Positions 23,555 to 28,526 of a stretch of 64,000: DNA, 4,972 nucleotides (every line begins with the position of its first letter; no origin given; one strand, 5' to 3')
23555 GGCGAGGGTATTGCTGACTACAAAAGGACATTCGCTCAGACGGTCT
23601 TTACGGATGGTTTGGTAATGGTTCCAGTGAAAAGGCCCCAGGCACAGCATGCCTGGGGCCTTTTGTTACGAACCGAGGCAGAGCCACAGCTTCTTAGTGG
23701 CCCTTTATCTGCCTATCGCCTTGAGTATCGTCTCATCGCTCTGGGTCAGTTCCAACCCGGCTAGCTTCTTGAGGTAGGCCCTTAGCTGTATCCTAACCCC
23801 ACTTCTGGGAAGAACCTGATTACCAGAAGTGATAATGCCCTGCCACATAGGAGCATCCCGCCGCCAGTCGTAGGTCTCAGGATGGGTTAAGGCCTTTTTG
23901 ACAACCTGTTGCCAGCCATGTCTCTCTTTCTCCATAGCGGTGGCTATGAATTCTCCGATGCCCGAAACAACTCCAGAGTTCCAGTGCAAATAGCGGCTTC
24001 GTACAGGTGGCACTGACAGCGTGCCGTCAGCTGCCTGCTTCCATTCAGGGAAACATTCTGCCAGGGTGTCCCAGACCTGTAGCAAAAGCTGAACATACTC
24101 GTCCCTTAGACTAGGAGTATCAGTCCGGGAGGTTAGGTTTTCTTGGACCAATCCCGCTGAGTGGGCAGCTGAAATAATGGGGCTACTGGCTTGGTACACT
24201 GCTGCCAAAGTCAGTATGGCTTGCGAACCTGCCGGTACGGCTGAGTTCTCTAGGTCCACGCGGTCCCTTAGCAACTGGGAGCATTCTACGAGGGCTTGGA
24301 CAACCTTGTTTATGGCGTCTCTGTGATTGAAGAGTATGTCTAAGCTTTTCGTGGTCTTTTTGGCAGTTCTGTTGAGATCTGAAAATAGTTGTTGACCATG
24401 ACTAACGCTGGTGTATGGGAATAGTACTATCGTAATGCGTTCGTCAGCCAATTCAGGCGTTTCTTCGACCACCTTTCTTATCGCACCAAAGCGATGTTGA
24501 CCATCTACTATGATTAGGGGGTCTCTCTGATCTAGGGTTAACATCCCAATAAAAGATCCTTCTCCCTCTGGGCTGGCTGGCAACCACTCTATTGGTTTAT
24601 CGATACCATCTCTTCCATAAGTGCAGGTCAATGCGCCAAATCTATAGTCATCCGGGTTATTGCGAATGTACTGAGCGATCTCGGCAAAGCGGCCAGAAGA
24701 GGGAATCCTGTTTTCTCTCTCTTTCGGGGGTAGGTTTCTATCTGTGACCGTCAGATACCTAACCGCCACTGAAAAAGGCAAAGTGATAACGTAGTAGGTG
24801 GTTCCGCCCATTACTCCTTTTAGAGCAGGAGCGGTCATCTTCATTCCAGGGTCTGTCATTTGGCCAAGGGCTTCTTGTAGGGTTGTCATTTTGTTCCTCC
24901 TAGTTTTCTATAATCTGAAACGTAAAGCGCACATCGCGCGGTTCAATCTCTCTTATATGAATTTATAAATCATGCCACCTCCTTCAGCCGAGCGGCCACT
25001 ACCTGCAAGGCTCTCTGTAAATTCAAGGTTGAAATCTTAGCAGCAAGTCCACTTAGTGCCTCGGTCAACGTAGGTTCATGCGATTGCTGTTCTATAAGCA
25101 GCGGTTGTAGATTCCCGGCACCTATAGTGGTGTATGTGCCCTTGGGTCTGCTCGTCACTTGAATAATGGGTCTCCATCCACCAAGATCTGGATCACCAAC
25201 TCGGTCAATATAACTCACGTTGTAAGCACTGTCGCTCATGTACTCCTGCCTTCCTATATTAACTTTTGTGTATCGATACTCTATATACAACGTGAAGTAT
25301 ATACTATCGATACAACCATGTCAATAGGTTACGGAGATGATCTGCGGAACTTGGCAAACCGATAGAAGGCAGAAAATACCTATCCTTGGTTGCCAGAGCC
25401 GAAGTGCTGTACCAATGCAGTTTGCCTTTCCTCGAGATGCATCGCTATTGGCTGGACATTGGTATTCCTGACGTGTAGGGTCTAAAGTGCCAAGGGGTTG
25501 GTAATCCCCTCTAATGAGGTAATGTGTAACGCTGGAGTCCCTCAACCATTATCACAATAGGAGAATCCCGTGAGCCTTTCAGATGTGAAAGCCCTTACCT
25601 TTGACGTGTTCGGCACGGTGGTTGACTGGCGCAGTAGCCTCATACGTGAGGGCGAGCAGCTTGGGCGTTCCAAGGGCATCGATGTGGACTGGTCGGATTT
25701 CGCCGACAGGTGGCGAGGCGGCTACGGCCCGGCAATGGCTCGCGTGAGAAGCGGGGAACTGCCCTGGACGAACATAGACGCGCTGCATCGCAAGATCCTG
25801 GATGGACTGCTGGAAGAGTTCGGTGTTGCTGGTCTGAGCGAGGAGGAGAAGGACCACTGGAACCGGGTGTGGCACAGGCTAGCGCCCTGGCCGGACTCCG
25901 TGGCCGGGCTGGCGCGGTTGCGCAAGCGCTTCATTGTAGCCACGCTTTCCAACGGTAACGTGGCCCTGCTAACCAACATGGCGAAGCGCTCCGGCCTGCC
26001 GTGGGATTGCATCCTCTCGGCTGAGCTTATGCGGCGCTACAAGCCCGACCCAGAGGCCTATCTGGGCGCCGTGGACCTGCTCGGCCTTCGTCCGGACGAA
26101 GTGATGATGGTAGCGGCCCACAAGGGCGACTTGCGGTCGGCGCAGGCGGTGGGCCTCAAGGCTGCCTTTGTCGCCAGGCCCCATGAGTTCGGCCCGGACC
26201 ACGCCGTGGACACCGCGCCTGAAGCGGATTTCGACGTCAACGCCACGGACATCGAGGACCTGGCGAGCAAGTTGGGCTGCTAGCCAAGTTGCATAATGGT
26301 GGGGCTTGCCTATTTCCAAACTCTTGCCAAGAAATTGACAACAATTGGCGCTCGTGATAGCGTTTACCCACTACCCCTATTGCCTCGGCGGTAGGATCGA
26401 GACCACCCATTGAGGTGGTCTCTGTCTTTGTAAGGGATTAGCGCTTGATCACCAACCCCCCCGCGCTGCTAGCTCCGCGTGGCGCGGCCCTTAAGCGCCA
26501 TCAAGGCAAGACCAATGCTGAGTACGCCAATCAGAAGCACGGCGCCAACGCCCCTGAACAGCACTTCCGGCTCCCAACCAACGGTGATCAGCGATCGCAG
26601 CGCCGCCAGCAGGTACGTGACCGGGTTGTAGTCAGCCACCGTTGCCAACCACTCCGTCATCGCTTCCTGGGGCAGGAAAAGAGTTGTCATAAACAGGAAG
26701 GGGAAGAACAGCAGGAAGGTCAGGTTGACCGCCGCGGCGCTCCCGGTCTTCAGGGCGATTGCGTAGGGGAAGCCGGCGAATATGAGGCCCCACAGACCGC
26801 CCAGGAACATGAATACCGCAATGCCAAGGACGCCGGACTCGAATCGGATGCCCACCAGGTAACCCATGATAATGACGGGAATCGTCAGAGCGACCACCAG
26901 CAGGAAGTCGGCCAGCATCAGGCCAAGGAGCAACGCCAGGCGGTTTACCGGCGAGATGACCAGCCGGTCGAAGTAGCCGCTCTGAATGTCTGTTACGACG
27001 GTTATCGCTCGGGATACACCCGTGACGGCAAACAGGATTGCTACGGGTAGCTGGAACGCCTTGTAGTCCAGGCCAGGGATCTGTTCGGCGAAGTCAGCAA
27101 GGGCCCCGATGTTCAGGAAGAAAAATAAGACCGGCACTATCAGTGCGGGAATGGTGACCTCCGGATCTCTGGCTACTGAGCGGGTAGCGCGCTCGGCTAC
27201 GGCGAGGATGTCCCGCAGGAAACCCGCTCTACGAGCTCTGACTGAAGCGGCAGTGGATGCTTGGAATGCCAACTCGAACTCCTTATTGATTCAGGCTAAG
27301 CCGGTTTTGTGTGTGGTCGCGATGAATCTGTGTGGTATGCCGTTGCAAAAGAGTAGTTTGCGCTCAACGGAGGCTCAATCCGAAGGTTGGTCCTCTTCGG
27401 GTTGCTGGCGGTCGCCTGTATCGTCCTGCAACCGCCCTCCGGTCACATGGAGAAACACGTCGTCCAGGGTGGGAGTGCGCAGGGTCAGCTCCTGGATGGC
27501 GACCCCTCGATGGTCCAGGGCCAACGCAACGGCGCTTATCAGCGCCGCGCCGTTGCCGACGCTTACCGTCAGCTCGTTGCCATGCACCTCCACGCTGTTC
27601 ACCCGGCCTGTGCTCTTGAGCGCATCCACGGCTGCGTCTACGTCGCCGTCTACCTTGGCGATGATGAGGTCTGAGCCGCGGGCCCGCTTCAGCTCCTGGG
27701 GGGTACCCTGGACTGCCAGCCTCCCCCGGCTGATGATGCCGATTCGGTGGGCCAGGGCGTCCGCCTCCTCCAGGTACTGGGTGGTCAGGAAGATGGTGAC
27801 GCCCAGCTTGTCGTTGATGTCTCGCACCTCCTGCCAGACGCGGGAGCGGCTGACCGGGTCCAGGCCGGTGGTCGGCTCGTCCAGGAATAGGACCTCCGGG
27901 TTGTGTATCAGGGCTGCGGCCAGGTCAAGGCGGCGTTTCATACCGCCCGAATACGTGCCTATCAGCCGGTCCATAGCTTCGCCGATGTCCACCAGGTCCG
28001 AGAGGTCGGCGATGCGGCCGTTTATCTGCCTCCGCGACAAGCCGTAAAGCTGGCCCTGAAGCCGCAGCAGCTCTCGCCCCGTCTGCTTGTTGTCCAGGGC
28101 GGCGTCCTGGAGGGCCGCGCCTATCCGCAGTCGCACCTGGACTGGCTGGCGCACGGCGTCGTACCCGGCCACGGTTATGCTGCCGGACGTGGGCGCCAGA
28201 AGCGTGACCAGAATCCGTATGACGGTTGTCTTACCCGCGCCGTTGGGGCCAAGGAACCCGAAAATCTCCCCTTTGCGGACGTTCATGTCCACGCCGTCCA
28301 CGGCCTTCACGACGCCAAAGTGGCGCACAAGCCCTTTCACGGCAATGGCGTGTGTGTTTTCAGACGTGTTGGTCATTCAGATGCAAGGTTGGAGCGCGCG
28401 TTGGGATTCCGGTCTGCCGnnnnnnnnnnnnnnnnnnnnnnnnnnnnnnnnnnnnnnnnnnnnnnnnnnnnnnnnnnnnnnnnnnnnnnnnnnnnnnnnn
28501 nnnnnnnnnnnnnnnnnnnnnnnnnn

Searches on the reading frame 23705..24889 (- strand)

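Call 32: search_protein_families(library=pfam, proteins=[window:23705-24889:-], max_evalue=0.00001)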
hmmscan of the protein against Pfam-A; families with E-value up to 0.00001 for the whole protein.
window:23705-24889:- (394 aa): 1 family
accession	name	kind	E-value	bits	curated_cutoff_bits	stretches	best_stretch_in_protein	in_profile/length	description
PF14072.11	DndB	-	1.2e-68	232.1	29.1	1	21-368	2-323/338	DNA-sulfur modification-associated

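Call 33: search_protein_families(library=padloc, proteins=[window:23705-24889:-], max_evalue=0.00001)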
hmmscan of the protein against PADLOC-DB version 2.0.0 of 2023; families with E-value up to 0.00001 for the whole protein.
window:23705-24889:- (394 aa): 1 family
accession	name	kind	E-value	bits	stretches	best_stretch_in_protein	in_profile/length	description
PDLC02658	DndB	-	2.1e-64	215.8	1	19-388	6-352/356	DndB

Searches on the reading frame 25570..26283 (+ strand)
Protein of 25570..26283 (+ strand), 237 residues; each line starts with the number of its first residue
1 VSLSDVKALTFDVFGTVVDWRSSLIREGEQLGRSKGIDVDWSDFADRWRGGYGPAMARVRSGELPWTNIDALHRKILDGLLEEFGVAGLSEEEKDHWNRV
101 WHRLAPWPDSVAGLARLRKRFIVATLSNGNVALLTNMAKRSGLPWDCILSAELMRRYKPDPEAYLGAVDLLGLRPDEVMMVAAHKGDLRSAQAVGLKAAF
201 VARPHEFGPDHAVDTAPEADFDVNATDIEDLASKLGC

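Call 32: search_protein_families(library=pfam, proteins=[window:25570-26283:+], max_evalue=0.00001)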
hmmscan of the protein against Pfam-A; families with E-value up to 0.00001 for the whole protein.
window:25570-26283:+ (237 aa): 2 families
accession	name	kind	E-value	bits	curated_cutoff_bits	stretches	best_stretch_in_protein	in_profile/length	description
PF00702.32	Hydrolase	-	5.8e-15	56.6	26.4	1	6-195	1-191/191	haloacid dehalogenase-like hydrolase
PF13419.12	HAD_2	-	8.5e-09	36.2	23.8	1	94-201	66-178/178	Haloacid dehalogenase-like hydrolase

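Call 33: search_protein_families(library=padloc, proteins=[window:25570-26283:+], max_evalue=0.00001)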
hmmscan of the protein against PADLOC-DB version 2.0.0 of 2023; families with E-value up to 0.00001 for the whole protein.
window:25570-26283:+ (237 aa): 0 families

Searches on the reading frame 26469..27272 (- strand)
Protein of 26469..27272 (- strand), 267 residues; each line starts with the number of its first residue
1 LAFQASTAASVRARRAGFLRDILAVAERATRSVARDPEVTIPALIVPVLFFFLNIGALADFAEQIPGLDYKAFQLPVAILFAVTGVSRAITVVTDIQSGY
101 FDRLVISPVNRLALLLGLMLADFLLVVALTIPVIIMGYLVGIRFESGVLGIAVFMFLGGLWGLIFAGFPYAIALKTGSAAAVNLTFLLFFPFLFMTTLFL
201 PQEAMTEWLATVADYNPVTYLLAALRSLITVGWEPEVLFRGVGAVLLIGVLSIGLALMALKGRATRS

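Call 32: search_protein_families(library=pfam, proteins=[window:26469-27272:-], max_evalue=0.00001)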
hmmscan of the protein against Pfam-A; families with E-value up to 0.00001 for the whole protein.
window:26469-27272:- (267 aa): 2 families
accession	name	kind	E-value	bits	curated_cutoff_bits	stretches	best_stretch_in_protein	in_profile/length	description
PF01061.29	ABC2_membrane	-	2e-16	60.6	26.9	1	22-228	3-209/211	ABC-2 type transporter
PF12698.13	ABC2_membrane_3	-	2.2e-11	43.9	31.6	1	78-257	170-346/347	ABC-2 family transporter protein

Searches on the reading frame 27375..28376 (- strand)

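Call 32: search_protein_families(library=pfam, proteins=[window:27375-28376:-], max_evalue=0.00001)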
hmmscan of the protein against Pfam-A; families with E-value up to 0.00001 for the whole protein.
window:27375-28376:- (333 aa): 3 families
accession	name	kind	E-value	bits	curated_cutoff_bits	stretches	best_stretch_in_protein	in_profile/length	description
PF00005.33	ABC_tran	-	6e-29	101.8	25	1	27-170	2-137/137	ABC transporter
PF13304.12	AAA_21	-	1e-12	49.2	27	1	140-200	236-298/304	AAA domain, putative AbiEii toxin, Type IV TA system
PF13732.12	DrrA1-3_C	-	3.3e-10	41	27.4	1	224-312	1-81/81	ATP-binding protein DrrA1-3-like, C-terminal domain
